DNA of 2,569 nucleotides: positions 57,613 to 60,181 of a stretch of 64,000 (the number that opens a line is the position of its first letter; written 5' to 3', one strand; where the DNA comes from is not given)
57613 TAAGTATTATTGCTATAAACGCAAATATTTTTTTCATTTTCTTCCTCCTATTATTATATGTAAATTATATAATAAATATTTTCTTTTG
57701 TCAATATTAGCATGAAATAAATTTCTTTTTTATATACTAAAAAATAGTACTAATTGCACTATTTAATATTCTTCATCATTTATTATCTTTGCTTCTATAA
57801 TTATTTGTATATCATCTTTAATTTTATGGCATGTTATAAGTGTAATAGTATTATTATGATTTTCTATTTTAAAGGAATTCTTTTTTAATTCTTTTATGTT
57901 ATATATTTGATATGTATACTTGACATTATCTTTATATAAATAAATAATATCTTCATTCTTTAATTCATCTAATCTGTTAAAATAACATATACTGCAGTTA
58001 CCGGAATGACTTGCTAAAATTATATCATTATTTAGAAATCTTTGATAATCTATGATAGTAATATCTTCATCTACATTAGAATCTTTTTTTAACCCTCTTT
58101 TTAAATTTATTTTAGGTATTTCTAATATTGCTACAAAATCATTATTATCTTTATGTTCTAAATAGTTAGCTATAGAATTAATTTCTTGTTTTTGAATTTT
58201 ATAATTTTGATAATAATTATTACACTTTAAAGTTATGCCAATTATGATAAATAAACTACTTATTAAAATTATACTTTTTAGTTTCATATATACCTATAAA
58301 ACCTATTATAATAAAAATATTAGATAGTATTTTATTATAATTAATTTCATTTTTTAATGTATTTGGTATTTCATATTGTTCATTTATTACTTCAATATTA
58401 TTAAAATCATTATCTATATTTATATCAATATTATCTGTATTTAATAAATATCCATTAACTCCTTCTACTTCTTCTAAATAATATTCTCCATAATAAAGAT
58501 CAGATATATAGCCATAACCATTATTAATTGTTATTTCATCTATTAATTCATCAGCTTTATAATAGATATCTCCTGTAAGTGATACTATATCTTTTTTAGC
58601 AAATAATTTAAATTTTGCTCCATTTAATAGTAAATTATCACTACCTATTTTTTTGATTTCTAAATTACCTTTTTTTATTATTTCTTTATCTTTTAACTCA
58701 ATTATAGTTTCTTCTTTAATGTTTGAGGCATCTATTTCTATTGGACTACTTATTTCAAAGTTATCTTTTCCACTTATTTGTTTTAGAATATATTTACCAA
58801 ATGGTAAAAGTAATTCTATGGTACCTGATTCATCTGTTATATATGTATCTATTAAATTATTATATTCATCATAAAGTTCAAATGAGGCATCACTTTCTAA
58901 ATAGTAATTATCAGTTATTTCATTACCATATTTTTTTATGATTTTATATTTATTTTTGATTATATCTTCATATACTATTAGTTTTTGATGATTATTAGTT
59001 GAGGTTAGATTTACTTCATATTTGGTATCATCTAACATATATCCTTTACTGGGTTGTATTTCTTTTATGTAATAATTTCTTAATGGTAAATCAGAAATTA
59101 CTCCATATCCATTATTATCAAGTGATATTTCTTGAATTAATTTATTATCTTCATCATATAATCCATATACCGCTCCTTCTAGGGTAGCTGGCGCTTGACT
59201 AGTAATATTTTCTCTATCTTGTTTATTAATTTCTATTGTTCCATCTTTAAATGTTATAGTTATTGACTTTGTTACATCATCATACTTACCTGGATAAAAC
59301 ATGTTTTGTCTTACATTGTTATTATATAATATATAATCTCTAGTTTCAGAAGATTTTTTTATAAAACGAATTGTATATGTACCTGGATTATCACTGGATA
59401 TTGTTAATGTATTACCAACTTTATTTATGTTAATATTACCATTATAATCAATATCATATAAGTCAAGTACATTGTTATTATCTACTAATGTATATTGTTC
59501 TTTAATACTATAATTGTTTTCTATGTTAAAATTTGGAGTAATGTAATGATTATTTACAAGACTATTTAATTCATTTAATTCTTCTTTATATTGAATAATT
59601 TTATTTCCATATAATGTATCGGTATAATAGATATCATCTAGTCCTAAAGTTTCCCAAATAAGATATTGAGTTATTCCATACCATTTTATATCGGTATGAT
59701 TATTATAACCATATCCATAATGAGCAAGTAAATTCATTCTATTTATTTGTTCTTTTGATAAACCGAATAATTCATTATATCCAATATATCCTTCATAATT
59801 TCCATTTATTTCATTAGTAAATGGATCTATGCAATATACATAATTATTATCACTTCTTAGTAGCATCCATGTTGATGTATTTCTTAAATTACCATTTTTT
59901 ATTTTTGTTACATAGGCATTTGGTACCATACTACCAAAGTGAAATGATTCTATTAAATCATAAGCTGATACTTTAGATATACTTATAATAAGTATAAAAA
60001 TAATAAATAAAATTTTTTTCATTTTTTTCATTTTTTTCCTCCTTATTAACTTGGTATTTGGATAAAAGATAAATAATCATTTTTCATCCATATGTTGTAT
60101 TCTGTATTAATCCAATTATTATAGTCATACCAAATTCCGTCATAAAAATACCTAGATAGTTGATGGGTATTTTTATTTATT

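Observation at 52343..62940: Surface-protein island that is a candidate undescribed fibre/adhesin system, with TasA-like secreted proteins, a TED adhesin and a sortase under the shared promoter module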

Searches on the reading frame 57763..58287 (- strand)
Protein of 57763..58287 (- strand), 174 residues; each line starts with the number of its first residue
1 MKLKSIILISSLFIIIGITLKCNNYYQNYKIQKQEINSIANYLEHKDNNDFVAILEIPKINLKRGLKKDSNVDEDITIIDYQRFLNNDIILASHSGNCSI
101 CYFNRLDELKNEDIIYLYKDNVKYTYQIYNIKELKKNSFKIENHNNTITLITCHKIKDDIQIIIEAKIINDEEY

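Call 3: search_protein_families(library=pfam, proteins=[window:57763-58287:-], max_evalue=1)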
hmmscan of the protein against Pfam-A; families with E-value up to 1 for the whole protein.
window:57763-58287:- (174 aa): 1 family
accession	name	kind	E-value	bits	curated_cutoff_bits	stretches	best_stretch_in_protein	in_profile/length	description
PF04203.18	Sortase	-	1.8e-12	47.5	26.6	1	56-167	2-123/125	Sortase domain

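Call 4: search_protein_families(library=ncbifam, proteins=[window:57763-58287:-], max_evalue=1)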
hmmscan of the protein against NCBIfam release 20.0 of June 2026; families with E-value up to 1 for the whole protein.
window:57763-58287:- (174 aa): 9 families
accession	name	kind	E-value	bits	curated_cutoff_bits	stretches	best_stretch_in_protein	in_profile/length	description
NF033745.1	class_C_sortase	subfamily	4.2e-12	46.3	160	1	88-154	136-205/220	class C sortase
TIGR01076.1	sortase_fam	subfamily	2.1e-09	37.3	39.35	1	86-159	41-117/136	sortase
NF058671.1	sortase_SrtD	exception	1.6e-06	27.9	140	1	25-154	37-169/187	class D sortase, LPxTATN-specific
NF033746.1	class_D_sortase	subfamily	2.3e-05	24.2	165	1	46-154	4-115/135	class D sortase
NF033747.1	class_E_sortase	subfamily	0.0012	18.8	160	1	99-136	124-161/211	class E sortase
TIGR03784.1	marine_sortase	equivalog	0.0025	17.5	158.25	1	101-154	101-157/174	class GN sortase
NF009437.0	PRK12796.1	equivalog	0.021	14.4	263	1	1-45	51-95/223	EscR/YscR/HrcR family type III secretion system export apparatus protein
TIGR01102.1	yscR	equivalog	0.14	11.9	208.6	1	1-45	44-88/202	type III secretion system export apparatus subunit SctR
NF033748.1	class_F_sortase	subfamily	0.2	11.2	166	1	100-153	74-133/155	class F sortase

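Call 40: search_solved_structures(query=window:57763-58287:-, max_evalue=0.01, show_alignments=3)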
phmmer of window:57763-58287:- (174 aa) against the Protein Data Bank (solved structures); distinct sequences matched with E-value up to 0.01: 9.
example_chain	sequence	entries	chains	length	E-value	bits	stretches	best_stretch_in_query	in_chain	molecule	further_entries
2kw8_A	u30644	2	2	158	1.4e-08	38.2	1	30-162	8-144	LPXTG-site transpeptidase family protein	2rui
6ixz_A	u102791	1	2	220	2.5e-05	27.7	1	37-155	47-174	Sortase family protein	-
7d6p_A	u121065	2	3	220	2.6e-05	27.6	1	37-155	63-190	Sortase family protein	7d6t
5dv0_A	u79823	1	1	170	0.00025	24.4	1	96-170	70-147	Sortase SrtA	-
2ln7_A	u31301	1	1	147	0.00044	23.7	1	40-168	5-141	LPXTG-site transpeptidase family protein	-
4o8l_A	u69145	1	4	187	0.0016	21.8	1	96-170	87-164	Sortase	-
3g66_A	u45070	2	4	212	0.0022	21.4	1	86-155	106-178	Sortase C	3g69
24rr_A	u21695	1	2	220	0.0029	21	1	51-154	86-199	Ebp pilus assembly class C sortase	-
8gmx_A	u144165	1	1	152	0.0034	20.8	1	85-155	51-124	Class C sortase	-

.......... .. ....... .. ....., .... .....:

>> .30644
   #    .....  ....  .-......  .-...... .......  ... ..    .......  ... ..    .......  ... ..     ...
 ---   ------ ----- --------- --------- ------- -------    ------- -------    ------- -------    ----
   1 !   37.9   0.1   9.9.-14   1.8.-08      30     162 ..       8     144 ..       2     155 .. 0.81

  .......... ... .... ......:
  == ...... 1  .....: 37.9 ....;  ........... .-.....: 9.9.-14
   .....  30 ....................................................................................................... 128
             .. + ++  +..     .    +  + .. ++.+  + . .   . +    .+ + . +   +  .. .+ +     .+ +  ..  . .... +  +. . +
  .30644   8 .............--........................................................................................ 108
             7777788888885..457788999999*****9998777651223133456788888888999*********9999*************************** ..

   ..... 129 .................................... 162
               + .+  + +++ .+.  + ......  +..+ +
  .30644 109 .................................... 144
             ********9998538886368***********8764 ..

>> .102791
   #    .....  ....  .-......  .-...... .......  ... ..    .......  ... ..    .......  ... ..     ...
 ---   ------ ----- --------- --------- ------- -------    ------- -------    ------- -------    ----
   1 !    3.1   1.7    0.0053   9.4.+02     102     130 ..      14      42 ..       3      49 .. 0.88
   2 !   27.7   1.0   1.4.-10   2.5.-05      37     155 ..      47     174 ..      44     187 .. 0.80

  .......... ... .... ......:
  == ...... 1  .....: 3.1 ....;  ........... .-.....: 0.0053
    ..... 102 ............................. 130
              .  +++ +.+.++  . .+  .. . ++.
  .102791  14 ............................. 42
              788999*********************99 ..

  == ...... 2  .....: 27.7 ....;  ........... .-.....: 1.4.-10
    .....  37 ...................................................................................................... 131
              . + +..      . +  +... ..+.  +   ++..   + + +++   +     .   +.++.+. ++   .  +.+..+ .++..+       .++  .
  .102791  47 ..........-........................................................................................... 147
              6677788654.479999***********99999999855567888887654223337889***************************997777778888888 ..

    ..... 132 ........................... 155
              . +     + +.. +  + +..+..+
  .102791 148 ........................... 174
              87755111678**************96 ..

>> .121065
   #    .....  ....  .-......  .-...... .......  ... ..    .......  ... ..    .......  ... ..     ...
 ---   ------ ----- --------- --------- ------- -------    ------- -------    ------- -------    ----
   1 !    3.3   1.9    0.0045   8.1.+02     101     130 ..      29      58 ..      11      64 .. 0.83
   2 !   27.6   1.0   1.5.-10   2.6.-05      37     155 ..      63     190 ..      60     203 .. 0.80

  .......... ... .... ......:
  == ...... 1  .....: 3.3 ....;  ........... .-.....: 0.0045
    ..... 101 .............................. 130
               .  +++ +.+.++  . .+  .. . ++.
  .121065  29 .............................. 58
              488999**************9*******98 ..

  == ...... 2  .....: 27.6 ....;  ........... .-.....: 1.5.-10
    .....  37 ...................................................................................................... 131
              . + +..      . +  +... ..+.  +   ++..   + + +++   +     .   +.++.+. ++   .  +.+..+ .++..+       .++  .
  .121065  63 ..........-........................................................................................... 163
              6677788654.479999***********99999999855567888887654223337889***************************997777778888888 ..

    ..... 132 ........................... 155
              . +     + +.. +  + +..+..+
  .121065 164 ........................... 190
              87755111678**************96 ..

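Call 57: search_solved_structures(query=window:57763-58287:-, max_evalue=0.01, show_alignments=5)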
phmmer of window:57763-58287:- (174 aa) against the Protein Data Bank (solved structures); distinct sequences matched with E-value up to 0.01: 9.
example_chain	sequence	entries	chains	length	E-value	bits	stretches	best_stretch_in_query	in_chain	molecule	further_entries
2kw8_A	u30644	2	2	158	1.4e-08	38.2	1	30-162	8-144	LPXTG-site transpeptidase family protein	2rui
6ixz_A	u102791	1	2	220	2.5e-05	27.7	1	37-155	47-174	Sortase family protein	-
7d6p_A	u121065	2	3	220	2.6e-05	27.6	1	37-155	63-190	Sortase family protein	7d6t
5dv0_A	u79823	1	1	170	0.00025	24.4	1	96-170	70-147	Sortase SrtA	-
2ln7_A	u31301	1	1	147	0.00044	23.7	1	40-168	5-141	LPXTG-site transpeptidase family protein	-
4o8l_A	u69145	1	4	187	0.0016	21.8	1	96-170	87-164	Sortase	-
3g66_A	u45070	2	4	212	0.0022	21.4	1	86-155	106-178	Sortase C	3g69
24rr_A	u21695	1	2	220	0.0029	21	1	51-154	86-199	Ebp pilus assembly class C sortase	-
8gmx_A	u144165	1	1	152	0.0034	20.8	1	85-155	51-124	Class C sortase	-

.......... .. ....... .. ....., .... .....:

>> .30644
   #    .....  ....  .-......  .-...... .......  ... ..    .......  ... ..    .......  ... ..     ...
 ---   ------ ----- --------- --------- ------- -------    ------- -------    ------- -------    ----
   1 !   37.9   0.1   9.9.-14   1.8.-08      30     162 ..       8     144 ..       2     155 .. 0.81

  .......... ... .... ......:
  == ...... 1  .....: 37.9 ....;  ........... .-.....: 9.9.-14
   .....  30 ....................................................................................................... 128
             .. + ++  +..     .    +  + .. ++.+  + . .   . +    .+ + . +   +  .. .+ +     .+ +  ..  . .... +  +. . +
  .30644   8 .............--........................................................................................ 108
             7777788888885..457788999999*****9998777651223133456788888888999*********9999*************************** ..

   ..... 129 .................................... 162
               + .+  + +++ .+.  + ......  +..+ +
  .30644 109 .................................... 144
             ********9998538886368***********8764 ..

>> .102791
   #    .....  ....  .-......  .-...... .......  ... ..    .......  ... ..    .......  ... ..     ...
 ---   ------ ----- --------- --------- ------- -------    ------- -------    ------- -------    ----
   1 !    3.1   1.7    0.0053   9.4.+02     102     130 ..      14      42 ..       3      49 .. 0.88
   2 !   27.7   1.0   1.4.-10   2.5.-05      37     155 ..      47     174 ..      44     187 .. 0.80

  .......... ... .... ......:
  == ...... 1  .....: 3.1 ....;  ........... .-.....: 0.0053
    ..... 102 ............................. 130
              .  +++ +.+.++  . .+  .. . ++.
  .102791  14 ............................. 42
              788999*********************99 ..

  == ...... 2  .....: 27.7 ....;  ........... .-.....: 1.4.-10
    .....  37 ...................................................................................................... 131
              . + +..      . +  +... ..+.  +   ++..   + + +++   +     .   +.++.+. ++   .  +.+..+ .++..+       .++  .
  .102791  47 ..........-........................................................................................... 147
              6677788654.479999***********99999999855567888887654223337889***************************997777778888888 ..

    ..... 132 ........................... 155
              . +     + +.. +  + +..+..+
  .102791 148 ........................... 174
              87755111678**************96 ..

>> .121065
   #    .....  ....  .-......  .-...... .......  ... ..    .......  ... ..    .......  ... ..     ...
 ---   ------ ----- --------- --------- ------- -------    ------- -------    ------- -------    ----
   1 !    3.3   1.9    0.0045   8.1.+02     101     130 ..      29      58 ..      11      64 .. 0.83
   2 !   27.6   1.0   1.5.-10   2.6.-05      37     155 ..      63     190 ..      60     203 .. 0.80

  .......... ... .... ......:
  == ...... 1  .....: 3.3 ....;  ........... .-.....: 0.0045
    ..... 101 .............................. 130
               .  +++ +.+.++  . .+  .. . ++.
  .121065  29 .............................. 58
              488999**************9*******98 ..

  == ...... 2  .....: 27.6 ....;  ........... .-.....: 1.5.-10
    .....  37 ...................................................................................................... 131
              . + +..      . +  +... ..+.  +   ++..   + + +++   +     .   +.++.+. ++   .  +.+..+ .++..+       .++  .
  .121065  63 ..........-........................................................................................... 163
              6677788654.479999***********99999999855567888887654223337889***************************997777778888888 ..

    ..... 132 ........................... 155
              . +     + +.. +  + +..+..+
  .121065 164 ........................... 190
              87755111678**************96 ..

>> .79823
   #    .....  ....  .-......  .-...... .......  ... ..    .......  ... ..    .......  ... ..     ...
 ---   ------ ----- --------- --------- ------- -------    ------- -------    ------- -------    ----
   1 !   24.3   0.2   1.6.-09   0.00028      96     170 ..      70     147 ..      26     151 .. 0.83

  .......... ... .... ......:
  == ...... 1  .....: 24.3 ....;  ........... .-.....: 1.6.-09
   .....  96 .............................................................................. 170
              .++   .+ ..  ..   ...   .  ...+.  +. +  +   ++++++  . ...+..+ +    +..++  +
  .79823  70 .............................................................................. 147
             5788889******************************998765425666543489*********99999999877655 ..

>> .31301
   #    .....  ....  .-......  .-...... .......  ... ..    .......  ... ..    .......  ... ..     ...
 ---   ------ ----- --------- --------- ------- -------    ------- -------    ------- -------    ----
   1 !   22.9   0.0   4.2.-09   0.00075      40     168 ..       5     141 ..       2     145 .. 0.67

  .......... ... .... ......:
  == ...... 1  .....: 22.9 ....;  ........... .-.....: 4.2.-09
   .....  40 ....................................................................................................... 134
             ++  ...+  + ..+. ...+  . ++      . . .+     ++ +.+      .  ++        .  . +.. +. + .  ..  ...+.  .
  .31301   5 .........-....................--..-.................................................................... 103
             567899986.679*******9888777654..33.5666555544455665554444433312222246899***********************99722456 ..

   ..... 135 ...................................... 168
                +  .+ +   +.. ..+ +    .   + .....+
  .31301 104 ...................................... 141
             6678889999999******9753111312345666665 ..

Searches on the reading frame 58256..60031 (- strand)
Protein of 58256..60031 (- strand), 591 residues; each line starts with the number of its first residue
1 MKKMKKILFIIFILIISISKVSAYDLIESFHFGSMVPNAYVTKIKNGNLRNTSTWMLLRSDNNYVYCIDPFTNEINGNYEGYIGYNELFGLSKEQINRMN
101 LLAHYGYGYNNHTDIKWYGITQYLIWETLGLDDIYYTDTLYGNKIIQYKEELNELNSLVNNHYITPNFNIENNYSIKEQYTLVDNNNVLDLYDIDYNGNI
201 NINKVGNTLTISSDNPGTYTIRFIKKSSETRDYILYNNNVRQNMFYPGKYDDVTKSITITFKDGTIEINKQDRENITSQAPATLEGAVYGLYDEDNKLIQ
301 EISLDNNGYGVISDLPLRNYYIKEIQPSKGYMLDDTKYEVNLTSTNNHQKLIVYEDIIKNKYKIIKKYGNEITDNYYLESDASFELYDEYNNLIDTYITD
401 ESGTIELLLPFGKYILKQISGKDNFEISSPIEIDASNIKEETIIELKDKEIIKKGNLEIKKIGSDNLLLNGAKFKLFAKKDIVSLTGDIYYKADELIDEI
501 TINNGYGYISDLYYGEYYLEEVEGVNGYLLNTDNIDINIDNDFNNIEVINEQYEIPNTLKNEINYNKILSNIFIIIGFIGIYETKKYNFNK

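Call 3: search_protein_families(library=pfam, proteins=[window:58256-60031:-], max_evalue=1)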
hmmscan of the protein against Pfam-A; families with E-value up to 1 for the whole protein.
window:58256-60031:- (591 aa): 3 families
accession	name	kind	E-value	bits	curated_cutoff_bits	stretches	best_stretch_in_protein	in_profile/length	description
PF17802.7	SpaA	-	6.9e-33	113.1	23.1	3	264-351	1-85/91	Prealbumin-like fold domain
PF08341.16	TED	-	1.5e-05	25.8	22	1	65-144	2-82/102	Thioester domain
PF22898.2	NOMO1-like_1st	-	0.00061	20.3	27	1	292-347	20-75/85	BOS complex subunit NOMO1-like, first beta sandwich domain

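Call 4: search_protein_families(library=ncbifam, proteins=[window:58256-60031:-], max_evalue=1)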
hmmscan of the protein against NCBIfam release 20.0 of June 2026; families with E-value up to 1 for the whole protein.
window:58256-60031:- (591 aa): 2 families
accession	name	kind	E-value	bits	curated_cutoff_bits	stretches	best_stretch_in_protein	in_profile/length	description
NF033902.0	iso_D2_wall_anc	subfamily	1e-09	37.7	95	2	449-560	374-500/540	SpaH/EbpB family LPXTG-anchored major pilin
TIGR02972.1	TMAO_torE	equivalog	0.27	11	77.75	1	3-27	9-35/49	trimethylamine N-oxide reductase system protein TorE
